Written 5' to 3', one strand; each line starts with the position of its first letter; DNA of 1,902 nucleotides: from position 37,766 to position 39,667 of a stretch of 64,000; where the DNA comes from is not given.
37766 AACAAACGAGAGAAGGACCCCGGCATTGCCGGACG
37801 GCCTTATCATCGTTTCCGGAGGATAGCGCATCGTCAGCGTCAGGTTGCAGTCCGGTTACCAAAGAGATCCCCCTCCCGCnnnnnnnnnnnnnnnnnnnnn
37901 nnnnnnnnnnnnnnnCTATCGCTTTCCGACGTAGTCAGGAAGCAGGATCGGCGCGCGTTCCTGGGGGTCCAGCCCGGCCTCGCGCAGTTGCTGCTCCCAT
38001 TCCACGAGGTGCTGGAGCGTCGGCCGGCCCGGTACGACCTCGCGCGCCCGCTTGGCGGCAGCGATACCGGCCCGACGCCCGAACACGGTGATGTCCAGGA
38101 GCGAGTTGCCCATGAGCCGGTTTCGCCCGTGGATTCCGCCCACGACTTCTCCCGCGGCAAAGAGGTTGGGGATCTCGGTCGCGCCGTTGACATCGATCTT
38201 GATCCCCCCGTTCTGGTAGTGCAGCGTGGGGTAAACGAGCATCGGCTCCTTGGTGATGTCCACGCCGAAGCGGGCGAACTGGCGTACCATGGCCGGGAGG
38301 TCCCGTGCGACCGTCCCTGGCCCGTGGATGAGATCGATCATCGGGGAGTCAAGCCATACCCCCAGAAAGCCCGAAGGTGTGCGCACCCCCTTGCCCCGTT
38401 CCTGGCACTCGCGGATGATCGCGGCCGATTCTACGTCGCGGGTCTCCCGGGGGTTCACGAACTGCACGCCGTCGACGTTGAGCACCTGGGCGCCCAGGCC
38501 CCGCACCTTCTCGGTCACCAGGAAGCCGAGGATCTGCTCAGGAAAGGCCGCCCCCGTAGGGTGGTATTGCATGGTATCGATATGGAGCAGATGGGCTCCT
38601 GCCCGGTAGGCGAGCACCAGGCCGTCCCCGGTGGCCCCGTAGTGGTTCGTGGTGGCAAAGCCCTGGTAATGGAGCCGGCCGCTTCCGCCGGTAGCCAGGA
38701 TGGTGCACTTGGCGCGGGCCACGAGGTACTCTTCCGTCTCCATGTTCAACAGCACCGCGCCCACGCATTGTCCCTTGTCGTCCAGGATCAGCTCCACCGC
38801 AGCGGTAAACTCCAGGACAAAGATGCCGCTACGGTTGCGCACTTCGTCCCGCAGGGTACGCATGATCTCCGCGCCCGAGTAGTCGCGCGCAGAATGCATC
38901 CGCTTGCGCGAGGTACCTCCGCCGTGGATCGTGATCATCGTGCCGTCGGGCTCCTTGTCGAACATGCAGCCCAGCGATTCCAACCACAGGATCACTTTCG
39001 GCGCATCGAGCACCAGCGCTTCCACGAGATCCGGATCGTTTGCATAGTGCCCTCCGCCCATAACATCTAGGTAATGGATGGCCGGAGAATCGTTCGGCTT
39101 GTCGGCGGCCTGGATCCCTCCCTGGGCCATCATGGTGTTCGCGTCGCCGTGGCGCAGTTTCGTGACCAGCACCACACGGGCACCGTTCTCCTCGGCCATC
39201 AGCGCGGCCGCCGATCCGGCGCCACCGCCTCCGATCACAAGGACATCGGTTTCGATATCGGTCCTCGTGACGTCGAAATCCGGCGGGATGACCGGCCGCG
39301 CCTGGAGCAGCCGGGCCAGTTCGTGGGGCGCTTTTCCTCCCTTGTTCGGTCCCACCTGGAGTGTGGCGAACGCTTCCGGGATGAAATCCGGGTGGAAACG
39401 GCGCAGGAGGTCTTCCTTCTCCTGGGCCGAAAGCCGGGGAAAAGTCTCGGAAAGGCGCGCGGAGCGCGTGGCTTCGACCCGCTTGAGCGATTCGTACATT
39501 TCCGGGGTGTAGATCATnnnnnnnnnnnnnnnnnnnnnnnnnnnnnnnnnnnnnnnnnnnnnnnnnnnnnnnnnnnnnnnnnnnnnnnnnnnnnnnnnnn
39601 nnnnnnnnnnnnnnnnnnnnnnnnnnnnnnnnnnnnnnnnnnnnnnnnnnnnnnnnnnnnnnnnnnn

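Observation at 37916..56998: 13-gene, 19-kb operon joining class I fumarase, tandem HdrA, HdrBC, MvhD, an FrhB-like protein and a soluble fumarate-reductase-like FrdAB pair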

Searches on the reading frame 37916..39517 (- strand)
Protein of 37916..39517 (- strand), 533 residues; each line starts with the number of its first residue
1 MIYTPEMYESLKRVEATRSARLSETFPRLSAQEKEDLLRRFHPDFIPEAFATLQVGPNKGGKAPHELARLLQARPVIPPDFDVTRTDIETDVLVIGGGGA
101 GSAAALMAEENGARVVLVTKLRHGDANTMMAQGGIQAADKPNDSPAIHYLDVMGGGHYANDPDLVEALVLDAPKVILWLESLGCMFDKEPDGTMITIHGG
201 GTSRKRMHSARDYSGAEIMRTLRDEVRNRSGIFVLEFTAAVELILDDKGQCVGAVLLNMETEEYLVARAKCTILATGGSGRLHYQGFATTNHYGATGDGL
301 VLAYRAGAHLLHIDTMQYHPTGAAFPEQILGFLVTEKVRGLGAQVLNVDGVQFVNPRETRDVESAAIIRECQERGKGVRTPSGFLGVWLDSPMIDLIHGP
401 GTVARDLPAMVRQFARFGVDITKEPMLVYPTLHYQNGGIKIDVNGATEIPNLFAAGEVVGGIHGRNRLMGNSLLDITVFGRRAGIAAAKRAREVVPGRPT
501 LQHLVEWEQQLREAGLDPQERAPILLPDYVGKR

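Call 6: search_protein_families(library=pfam, proteins=[window:37916-39517:-], max_evalue=0.01)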
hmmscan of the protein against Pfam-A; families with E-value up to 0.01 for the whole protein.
window:37916-39517:- (533 aa): 7 families
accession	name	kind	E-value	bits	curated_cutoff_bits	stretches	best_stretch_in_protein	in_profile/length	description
PF00890.30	FAD_binding_2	-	5.8e-76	256.8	20.4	1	91-473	1-414/414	FAD binding domain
PF07992.20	Pyr_redox_2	-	7.4e-11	42.4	26.1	1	91-287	2-119/291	Pyridine nucleotide-disulphide oxidoreductase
PF03486.20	HI0933_like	-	1.5e-07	31.6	50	1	91-459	2-220/244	HI0933-like protein Rossmann domain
PF01266.30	DAO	-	4.3e-07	30.2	27.9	1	91-222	1-119/353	FAD dependent oxidoreductase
PF12831.13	FAD_oxidored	-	1e-06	28.8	27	1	91-121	1-31/416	FAD dependent oxidoreductase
PF01134.28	GIDA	-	3.9e-06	26.6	22.1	1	91-120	1-30/391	Glucose inhibited division protein A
PF01494.25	FAD_binding_3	-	0.00072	19.3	22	1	89-123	1-35/349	FAD binding domain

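Call 7: search_protein_families(library=ncbifam, proteins=[window:37916-39517:-], max_evalue=0.001)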
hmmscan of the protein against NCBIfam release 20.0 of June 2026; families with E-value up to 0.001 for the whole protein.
window:37916-39517:- (533 aa): 60 families (the best 25 are shown)
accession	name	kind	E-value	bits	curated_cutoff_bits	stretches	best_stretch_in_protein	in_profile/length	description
NF004900.0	PRK06263.1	equivalog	3e-108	362.8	718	1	87-494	5-407/546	fumarate reductase (CoM/CoB) subunit TfrA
NF005866.0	PRK07803.1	equivalog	2.7e-86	290.1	819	2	89-354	8-284/631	fumarate reductase/succinate dehydrogenase flavoprotein subunit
TIGR00551.1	nadB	equivalog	1.3e-84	284.7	452.75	1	89-491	2-389/489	L-aspartate oxidase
TIGR01812.1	sdhA_frdA_Gneg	subfamily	6.4e-84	282.4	567.3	1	91-503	1-417/568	succinate dehydrogenase or fumarate reductase, flavoprotein subunit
NF005867.0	PRK07804.1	equivalog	1.4e-81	274.4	639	1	88-500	17-426/548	L-aspartate oxidase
NF005636.0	PRK07395.1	subfamily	1.1e-78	264.9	723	1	87-487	10-402/560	L-aspartate oxidase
NF004724.0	PRK06069.1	subfamily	6.7e-72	242.5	826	1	88-495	4-418/577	succinate dehydrogenase/fumarate reductase flavoprotein subunit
NF006567.0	PRK09077.1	equivalog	1.3e-71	241.5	629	1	86-508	5-422/537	L-aspartate oxidase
TIGR01816.1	sdhA_forward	equivalog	2.7e-70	237.1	727.35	1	90-497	3-421/584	succinate dehydrogenase flavoprotein subunit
NF005701.0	PRK07512.1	equivalog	4.7e-70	236.4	528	1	86-493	6-399/516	L-aspartate oxidase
NF004820.0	PRK06175.1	equivalog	1.8e-69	234.7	472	1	88-486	3-382/433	L-aspartate oxidase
NF005978.0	PRK08071.1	equivalog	5.1e-69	233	621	1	89-490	3-387/514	L-aspartate oxidase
NF006686.0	PRK09231.1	equivalog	6.1e-65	219.9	854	1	88-497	4-421/598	fumarate reductase (quinol) flavoprotein subunit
TIGR01176.1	fum_red_Fp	equivalog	2.2e-64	218.1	932.7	1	89-493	3-415/580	fumarate reductase (quinol) flavoprotein subunit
NF004613.0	PRK05945.1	equivalog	3.7e-63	214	824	1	89-492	3-414/575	succinate dehydrogenase/fumarate reductase flavoprotein subunit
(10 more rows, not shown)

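Call 8: search_solved_structures(query=window:37916-39517:-, max_evalue=0.00001)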
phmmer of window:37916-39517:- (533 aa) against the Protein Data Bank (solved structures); distinct sequences matched with E-value up to 0.00001: 55.
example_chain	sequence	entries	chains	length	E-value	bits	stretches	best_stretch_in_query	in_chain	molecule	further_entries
7d6v_A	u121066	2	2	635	2.1e-69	237.8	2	90-354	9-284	Succinate dehydrogenase subunit A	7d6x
5kxj_A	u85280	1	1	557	3.2e-57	197.6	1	84-498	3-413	L-aspartate oxidase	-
1chu_A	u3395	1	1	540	1.1e-55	192.6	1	89-508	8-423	PROTEIN (L-ASPARTATE OXIDASE)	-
1knp_A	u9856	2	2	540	1e-54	189.4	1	89-508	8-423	L-aspartate oxidase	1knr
1nek_A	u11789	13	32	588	2.7e-54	188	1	89-488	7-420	Succinate dehydrogenase flavoprotein subunit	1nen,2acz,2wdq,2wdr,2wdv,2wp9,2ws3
6lum_A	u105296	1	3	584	1.7e-53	185.4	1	90-492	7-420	Succinate dehydrogenase subunit A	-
8b6g_CA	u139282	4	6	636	2e-52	181.8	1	86-499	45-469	Succinate dehydrogenase [ubiquinone] flavoprotein subunit, mitochondrial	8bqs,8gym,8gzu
2b76_A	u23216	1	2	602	1.3e-50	175.9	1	89-497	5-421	Fumarate reductase flavoprotein subunit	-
3p4p_A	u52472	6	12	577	3.1e-50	174.6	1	89-497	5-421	Fumarate reductase flavoprotein subunit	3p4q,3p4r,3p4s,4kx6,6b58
1yq3_A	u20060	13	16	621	3.3e-50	174.5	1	86-499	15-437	Succinate dehydrogenase flavoprotein subunit | Succinate dehydrogenase [ubiquinone] flavoprotein subunit, mitochondrial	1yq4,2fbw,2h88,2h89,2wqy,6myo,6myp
4ysx_A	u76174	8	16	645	3.6e-50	174.4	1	88-489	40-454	Succinate dehydrogenase flavoprotein | Succinate dehydrogenase [ubiquinone] flavoprotein subunit, mitochondrial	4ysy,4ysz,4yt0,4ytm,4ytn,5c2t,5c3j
1kf6_A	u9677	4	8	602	3.6e-50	174.4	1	89-497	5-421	FUMARATE REDUCTASE FLAVOPROTEIN | Fumarate reductase flavoprotein subunit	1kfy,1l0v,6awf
6vax_A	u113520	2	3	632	4.8e-50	174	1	86-492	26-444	Succinate dehydrogenase [ubiquinone] flavoprotein subunit, mitochondrial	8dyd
8gs8_A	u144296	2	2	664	5.6e-50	173.8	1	86-492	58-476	Succinate dehydrogenase [ubiquinone] flavoprotein subunit, mitochondrial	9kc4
8dye_A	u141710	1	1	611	6.5e-50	173.5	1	87-492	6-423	Succinate dehydrogenase [ubiquinone] flavoprotein subunit, mitochondrial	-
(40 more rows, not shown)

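Call 17: find_homologous_proteins(query=window:37916-39517:-, max_evalue=1e-20)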
Query window:37916-39517:- (533 aa): 8000 proteins with E <= 1e-20 among 8000 candidates; the best 120 are listed.
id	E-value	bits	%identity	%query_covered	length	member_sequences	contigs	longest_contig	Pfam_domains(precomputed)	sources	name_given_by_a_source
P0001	0.0e+0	1180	97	100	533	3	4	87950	PF01266.31,PF00890.31,PF07992.21,PF03486.21,PF01134.29,PF12831.14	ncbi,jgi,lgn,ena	jgi:succinate dehydrogenase / fumarate reductase flavoprotein subunit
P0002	0.0e+0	1177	97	100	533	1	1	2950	PF01266.31,PF00890.31,PF07992.21,PF03486.21,PF01134.29,PF12831.14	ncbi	ncbi:MAG: FAD-dependent oxidoreductase [Chloroflexia bacterium]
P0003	0.0e+0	1090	89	100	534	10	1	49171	PF01266.31,PF00890.31,PF07992.21,PF03486.21,PF12831.14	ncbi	-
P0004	0.0e+0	1079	88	100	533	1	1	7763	PF01266.31,PF00890.31,PF07992.21,PF03486.21,PF01134.29,PF12831.14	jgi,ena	-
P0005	0.0e+0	1067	87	100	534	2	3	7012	PF01266.31,PF00890.31,PF07992.21,PF03486.21,PF01134.29,PF12831.14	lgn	-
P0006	0.0e+0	1064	87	100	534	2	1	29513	PF01266.31,PF00890.31,PF07992.21,PF03486.21,PF01134.29,PF12831.14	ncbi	-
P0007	0.0e+0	1061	87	100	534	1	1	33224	PF01266.31,PF00890.31,PF07992.21,PF03486.21,PF12831.14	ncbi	-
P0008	0.0e+0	1047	85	100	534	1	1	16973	PF01266.31,PF00890.31,PF07992.21,PF03486.21,PF01134.29,PF12831.14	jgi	jgi:succinate dehydrogenase/fumarate reductase flavoprotein subunit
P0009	0.0e+0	1046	86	100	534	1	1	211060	PF01266.31,PF00890.31,PF07992.21,PF03486.21,PF01134.29,PF12831.14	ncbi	-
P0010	0.0e+0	1034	85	100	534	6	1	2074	PF01266.31,PF00890.31,PF07992.21,PF03486.21,PF01134.29,PF12831.14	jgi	-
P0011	0.0e+0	1032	84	100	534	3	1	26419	PF01266.31,PF00890.31,PF07992.21,PF03486.21,PF12831.14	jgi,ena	-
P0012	6.4e-295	997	81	100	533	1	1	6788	PF01266.31,PF00890.31,PF07992.21,PF03486.21,PF12831.14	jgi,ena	-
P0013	9.8e-294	993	82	100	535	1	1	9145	PF01266.31,PF00890.31,PF07992.21,PF03486.21,PF12831.14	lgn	-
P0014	1.6e-293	992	81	100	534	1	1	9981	PF01266.31,PF00890.31,PF07992.21,PF03486.21,PF01134.29,PF12831.14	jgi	jgi:succinate dehydrogenase / fumarate reductase flavoprotein subunit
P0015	1.6e-271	920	75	99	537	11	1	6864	PF01266.31,PF00890.31,PF07992.21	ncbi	ncbi:MAG: FAD-binding protein [Anaerolineae bacterium]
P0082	1.6e-257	874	71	99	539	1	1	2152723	PF01266.31,PF00890.31,PF07992.21,PF12831.14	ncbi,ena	-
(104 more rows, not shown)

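Call 18: find_encoding_contigs(protein=P0082, flank=10000, max_places=2)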
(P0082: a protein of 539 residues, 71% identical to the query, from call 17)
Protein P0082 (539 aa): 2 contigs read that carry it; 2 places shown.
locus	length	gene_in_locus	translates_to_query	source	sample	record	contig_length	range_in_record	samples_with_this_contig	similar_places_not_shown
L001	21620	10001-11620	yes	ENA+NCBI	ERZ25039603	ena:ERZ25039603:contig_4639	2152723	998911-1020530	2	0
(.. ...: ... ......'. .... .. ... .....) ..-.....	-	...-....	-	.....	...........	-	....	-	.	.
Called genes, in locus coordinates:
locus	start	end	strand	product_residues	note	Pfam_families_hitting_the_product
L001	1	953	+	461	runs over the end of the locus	PF00890:FAD_binding_2 (weak), PF01134:GIDA (weak), PF07992:Pyr_redox_2 (weak), PF12831:FAD_oxidored (weak), PF13450:NAD_binding_8, PF12837:Fer4_6 (faint), PF00037:Fer4 (weak), PF13484:Fer4_16 (faint)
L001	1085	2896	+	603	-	PF07992:Pyr_redox_2, PF12831:FAD_oxidored (weak), PF13450:NAD_binding_8 (weak), PF00037:Fer4 (weak), PF12838:Fer4_7, PF13187:Fer4_9 (weak), PF13237:Fer4_10 (weak), PF14697:Fer4_21 (weak), +1 more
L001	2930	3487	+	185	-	PF13183:Fer4_8, PF13187:Fer4_9, PF13534:Fer4_17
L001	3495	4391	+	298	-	PF02754:CCG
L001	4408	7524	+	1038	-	PF01266:DAO (weak), PF13450:NAD_binding_8 (weak), PF12838:Fer4_7, PF13187:Fer4_9, PF00037:Fer4, PF07992:Pyr_redox_2, PF07992:Pyr_redox_2, PF13450:NAD_binding_8, +21 more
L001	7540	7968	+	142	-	PF02662:FlpD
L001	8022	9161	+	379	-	PF13534:Fer4_17 (faint), PF13183:Fer4_8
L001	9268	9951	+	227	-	PF00037:Fer4 (faint), PF13237:Fer4_10, PF12838:Fer4_7, PF13183:Fer4_8 (weak), PF13187:Fer4_9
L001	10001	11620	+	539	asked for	PF00890:FAD_binding_2, PF01266:DAO (weak), PF07992:Pyr_redox_2 (weak), PF12831:FAD_oxidored (weak)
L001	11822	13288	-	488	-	PF00749:tRNA-synt_1c, PF19269:Anticodon_2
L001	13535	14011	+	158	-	-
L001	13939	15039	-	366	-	PF04015:DUF362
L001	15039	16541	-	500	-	PF01098:FTSW_RODA_SPOVE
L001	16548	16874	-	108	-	PF03776:MinE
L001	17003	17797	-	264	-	PF00142:Fer4_NifH (faint), PF01656:CbiA, PF02374:ArsA_ATPase (weak), PF06564:CBP_BcsQ, PF09140:MipZ, PF10609:ParA, PF13614:AAA_31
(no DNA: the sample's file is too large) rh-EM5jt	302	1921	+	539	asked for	PF00890:FAD_binding_2, PF01266:DAO (weak), PF07992:Pyr_redox_2 (weak), PF12831:FAD_oxidored (weak)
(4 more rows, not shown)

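Call 19: find_encoding_contigs(protein=P0001, flank=10000, max_places=3)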
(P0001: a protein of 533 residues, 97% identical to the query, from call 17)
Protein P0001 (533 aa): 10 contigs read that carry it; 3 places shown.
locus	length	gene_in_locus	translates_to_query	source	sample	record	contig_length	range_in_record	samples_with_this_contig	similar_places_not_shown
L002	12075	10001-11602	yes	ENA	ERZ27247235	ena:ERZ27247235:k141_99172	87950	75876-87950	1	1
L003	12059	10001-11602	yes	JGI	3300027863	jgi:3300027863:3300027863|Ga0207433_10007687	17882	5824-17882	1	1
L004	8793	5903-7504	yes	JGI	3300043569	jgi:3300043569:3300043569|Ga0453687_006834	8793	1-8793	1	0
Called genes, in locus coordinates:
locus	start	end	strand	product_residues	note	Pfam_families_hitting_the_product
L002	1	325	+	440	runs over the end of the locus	PF00890:FAD_binding_2, PF01266:DAO, PF07992:Pyr_redox_2 (weak), PF12831:FAD_oxidored, PF13450:NAD_binding_8, PF00037:Fer4 (weak), PF12838:Fer4_7 (weak), PF13187:Fer4_9 (weak), +4 more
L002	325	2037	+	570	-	PF00890:FAD_binding_2 (weak), PF07992:Pyr_redox_2 (weak), PF12831:FAD_oxidored (weak), PF13450:NAD_binding_8 (weak), PF13237:Fer4_10, PF12838:Fer4_7, PF13187:Fer4_9, PF00037:Fer4 (weak), +5 more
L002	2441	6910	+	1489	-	PF00890:FAD_binding_2 (weak), PF12831:FAD_oxidored, PF14691:Fer4_20, PF07992:Pyr_redox_2, PF07992:Pyr_redox_2, PF07992:Pyr_redox_2, PF13450:NAD_binding_8, PF12838:Fer4_7, +20 more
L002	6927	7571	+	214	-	PF00571:CBS, PF22190:TTHA0829-like_ACT (weak), PF22629:ACT_AHAS_ss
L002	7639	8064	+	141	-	PF02662:FlpD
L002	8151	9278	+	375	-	PF13183:Fer4_8 (faint)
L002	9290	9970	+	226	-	PF00037:Fer4 (faint), PF14691:Fer4_20 (weak), PF13237:Fer4_10, PF12838:Fer4_7 (weak), PF13183:Fer4_8 (weak), PF13187:Fer4_9, PF13534:Fer4_17 (weak), PF14697:Fer4_21 (weak)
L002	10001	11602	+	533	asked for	PF00890:FAD_binding_2, PF01134:GIDA (faint), PF01266:DAO, PF03486:HI0933_like (weak), PF07992:Pyr_redox_2 (faint), PF12831:FAD_oxidored (weak)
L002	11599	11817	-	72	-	-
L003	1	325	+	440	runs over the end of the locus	PF00890:FAD_binding_2, PF01266:DAO, PF07992:Pyr_redox_2 (weak), PF12831:FAD_oxidored, PF13450:NAD_binding_8, PF00037:Fer4 (weak), PF12838:Fer4_7 (weak), PF13187:Fer4_9 (weak), +4 more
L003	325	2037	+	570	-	PF00890:FAD_binding_2 (weak), PF07992:Pyr_redox_2 (weak), PF12831:FAD_oxidored (weak), PF13450:NAD_binding_8 (weak), PF13237:Fer4_10, PF12838:Fer4_7, PF13187:Fer4_9, PF00037:Fer4 (weak), +5 more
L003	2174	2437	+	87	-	-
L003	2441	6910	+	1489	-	PF00890:FAD_binding_2 (weak), PF12831:FAD_oxidored, PF14691:Fer4_20, PF07992:Pyr_redox_2, PF07992:Pyr_redox_2, PF07992:Pyr_redox_2, PF13450:NAD_binding_8, PF12838:Fer4_7, +20 more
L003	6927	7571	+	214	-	PF00571:CBS, PF22190:TTHA0829-like_ACT (weak), PF22629:ACT_AHAS_ss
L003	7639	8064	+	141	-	PF02662:FlpD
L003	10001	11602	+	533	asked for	PF00890:FAD_binding_2, PF01134:GIDA (faint), PF01266:DAO, PF03486:HI0933_like (weak), PF07992:Pyr_redox_2 (faint), PF12831:FAD_oxidored (weak)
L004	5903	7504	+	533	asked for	PF00890:FAD_binding_2, PF01134:GIDA (faint), PF01266:DAO, PF03486:HI0933_like (weak), PF07992:Pyr_redox_2 (faint), PF12831:FAD_oxidored (weak)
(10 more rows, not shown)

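Call 50: find_encoding_contigs(protein=P0155, flank=10000, max_places=2)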
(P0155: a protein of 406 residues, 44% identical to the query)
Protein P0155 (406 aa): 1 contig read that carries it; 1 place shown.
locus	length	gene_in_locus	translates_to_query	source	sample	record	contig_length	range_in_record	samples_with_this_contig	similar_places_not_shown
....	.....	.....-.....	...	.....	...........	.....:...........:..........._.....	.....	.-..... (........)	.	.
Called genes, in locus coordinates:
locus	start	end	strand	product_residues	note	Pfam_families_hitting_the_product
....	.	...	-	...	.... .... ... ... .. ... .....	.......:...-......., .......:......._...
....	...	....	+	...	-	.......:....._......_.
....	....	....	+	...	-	-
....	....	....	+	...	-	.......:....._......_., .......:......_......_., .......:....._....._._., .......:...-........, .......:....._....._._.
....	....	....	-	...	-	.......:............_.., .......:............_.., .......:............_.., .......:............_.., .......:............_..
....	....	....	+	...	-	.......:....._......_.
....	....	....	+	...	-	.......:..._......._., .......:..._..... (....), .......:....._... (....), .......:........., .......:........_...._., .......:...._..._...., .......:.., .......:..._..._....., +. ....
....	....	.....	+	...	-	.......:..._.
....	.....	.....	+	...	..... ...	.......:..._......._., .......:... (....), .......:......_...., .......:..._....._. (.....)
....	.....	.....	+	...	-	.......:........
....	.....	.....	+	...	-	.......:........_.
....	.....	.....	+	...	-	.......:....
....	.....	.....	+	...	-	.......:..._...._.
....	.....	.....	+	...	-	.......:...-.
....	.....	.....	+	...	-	?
